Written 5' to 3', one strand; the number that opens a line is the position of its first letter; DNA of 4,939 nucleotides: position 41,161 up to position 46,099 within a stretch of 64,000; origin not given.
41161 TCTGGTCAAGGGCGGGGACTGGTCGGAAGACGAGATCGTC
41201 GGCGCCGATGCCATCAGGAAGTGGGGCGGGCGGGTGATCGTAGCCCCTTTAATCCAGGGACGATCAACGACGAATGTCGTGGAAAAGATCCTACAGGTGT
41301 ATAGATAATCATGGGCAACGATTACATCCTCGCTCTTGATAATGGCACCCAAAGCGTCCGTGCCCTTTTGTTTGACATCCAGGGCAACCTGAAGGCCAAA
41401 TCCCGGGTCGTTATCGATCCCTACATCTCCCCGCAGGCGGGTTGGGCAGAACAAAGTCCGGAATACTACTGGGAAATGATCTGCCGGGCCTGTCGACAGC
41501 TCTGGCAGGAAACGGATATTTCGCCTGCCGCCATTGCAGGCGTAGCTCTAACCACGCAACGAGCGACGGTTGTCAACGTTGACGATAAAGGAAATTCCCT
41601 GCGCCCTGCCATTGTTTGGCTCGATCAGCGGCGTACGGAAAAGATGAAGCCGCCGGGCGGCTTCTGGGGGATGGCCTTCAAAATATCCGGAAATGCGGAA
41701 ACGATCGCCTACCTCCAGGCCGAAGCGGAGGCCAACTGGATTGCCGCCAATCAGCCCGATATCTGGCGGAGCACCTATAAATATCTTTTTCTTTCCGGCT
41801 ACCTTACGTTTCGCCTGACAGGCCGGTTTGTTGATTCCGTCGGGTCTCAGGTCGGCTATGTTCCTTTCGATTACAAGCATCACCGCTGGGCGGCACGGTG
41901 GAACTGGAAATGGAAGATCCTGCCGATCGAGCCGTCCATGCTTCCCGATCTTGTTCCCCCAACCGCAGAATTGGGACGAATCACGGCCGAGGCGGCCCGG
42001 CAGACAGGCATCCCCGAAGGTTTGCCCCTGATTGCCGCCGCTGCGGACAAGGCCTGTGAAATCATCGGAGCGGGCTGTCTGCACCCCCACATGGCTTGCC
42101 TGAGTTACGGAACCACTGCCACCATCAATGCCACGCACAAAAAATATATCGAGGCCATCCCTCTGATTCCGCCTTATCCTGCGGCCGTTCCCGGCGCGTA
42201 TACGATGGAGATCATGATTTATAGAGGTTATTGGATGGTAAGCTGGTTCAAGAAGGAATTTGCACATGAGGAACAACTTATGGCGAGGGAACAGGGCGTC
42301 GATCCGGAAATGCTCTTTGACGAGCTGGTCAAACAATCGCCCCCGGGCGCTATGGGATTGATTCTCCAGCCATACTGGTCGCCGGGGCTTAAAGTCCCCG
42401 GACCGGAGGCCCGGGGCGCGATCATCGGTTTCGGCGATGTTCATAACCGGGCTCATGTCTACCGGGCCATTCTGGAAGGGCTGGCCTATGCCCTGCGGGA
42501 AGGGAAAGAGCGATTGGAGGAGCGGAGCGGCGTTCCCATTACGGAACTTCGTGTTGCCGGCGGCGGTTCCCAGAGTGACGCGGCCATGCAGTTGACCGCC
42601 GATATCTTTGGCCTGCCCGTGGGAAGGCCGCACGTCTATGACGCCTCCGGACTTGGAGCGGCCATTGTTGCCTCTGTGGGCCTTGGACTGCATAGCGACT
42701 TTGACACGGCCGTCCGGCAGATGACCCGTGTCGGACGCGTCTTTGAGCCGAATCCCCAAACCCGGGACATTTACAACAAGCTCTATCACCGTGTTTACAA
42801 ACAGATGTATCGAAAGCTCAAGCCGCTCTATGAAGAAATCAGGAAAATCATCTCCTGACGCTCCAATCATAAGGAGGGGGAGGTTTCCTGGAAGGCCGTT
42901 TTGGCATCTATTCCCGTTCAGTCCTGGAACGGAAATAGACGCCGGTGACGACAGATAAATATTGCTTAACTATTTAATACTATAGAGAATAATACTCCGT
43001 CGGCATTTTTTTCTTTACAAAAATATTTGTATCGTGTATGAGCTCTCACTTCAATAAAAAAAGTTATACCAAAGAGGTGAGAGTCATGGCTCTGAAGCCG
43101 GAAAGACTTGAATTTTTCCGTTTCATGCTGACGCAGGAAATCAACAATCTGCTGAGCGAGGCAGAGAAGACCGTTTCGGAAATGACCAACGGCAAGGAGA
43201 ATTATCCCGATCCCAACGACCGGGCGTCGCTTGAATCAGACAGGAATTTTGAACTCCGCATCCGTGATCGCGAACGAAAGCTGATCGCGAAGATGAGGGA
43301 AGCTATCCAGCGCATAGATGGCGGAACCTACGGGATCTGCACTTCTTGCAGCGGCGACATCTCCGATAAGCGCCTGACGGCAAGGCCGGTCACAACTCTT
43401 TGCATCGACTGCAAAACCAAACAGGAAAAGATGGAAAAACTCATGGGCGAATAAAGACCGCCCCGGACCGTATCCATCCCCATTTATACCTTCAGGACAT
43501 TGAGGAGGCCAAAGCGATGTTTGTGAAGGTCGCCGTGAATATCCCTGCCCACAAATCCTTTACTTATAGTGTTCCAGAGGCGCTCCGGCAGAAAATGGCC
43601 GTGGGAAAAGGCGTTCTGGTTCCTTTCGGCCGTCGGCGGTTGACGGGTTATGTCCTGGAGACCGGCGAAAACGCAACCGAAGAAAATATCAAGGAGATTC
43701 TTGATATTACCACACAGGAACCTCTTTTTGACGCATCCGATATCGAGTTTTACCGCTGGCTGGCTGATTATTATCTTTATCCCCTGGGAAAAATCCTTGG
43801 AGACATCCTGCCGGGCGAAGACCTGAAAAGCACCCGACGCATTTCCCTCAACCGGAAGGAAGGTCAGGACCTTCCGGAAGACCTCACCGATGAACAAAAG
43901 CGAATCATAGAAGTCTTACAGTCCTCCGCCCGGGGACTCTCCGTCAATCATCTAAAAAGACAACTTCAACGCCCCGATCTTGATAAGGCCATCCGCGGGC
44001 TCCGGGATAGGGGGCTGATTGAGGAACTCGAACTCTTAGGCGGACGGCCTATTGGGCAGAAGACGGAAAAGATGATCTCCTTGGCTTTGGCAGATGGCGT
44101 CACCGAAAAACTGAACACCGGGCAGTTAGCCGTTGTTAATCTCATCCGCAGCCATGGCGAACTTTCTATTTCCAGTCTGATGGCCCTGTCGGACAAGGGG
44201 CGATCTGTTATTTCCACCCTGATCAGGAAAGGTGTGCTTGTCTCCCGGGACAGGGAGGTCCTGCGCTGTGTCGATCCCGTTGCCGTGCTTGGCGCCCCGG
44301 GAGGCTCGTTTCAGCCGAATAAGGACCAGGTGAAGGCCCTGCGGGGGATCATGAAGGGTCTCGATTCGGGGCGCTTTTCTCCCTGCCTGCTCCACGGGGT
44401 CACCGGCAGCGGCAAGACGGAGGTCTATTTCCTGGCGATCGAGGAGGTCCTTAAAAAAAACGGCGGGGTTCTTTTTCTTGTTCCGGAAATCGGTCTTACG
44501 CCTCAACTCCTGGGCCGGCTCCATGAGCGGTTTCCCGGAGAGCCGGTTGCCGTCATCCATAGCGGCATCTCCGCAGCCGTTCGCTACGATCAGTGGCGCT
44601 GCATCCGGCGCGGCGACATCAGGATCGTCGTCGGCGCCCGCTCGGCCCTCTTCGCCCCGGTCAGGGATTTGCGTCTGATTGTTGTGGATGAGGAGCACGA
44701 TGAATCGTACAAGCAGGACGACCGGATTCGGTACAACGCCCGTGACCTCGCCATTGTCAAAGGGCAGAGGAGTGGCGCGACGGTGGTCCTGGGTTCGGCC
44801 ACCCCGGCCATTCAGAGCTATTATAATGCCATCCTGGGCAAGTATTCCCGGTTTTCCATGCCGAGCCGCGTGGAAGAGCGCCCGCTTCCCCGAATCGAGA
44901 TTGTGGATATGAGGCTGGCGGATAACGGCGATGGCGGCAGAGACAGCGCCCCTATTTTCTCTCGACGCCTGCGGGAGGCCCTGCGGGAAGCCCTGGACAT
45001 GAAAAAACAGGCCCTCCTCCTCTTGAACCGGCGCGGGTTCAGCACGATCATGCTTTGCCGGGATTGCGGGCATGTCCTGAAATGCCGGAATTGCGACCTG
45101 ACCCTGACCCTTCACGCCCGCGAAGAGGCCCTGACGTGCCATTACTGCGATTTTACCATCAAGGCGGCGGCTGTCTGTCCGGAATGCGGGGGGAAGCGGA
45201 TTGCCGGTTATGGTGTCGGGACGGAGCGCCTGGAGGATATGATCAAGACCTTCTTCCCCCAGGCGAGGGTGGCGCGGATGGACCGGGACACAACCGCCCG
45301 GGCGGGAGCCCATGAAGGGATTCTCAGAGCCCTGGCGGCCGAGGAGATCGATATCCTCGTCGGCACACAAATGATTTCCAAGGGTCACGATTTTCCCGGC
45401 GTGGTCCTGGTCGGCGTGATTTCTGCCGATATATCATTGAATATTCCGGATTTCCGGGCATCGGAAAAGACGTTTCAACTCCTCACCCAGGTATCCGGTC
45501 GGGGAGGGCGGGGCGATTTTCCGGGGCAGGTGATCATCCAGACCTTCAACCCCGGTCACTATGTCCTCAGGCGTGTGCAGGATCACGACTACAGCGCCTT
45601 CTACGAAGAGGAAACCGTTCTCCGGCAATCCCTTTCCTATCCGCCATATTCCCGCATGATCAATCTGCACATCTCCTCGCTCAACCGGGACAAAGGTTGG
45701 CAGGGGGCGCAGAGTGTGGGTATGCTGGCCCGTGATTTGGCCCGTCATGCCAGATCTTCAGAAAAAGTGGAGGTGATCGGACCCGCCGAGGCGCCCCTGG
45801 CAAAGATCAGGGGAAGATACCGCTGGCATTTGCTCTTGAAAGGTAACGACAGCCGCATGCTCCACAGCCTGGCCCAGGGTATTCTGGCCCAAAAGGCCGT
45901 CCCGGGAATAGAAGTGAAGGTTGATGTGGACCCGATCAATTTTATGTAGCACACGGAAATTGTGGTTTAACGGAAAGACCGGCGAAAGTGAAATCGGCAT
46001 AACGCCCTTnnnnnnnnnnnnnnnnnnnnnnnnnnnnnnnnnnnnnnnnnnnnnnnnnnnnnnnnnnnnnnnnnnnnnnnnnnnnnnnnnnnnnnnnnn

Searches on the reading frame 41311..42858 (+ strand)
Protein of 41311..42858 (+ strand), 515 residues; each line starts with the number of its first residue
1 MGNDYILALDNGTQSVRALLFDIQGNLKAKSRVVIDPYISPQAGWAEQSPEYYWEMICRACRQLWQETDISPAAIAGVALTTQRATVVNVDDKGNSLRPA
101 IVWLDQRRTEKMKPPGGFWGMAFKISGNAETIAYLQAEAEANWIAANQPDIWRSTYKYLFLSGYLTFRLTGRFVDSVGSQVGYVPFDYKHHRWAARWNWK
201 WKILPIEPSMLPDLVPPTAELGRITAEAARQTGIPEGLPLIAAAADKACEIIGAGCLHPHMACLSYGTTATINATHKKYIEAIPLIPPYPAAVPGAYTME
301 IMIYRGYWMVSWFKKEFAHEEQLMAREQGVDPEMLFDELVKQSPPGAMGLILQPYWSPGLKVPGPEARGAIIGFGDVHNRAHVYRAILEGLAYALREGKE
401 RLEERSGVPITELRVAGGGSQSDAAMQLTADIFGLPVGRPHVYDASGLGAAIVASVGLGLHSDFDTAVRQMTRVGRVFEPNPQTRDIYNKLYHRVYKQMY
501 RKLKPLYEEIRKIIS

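Call 62: search_protein_families(library=pfam, proteins=[window:41311-42858:+], max_evalue=0.00001)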
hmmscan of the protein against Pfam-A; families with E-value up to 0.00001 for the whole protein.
window:41311-42858:+ (515 aa): 2 families
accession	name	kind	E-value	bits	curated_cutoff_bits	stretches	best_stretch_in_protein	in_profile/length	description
PF00370.27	FGGY_N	-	3.6e-39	135.3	28.8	1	5-253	1-245/245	FGGY family of carbohydrate kinases, N-terminal domain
PF02782.22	FGGY_C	-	3.7e-32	112.2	27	1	263-457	2-197/198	FGGY family of carbohydrate kinases, C-terminal domain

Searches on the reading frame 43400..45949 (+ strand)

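Call 62: search_protein_families(library=pfam, proteins=[window:43400-45949:+], max_evalue=0.00001)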
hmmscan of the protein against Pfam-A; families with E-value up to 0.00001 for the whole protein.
window:43400-45949:+ (849 aa): 6 families
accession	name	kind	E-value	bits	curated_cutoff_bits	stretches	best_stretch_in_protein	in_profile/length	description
PF17764.6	PriA_3primeBD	-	5.3e-26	90.7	22.7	1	43-138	1-96/96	3'DNA-binding domain (3'BD)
PF18074.6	PriA_C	-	2.2e-20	73.7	26.9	1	749-845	1-95/95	Primosomal protein N C-terminal domain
PF00270.35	DEAD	-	6.6e-18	65.4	26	1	309-472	3-162/167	DEAD/DEAH box helicase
PF04851.21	ResIII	-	2.9e-13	50.5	22.5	1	304-469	2-162/164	Type III restriction enzyme, res subunit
PF18319.7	Zn_ribbon_PriA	-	5.2e-09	36.4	26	1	562-587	1-26/27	PriA DNA helicase Cys-rich region (CRR) domain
PF00271.37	Helicase_C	-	3.9e-07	30.7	23.5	0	610-704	27-108/110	Helicase conserved C-terminal domain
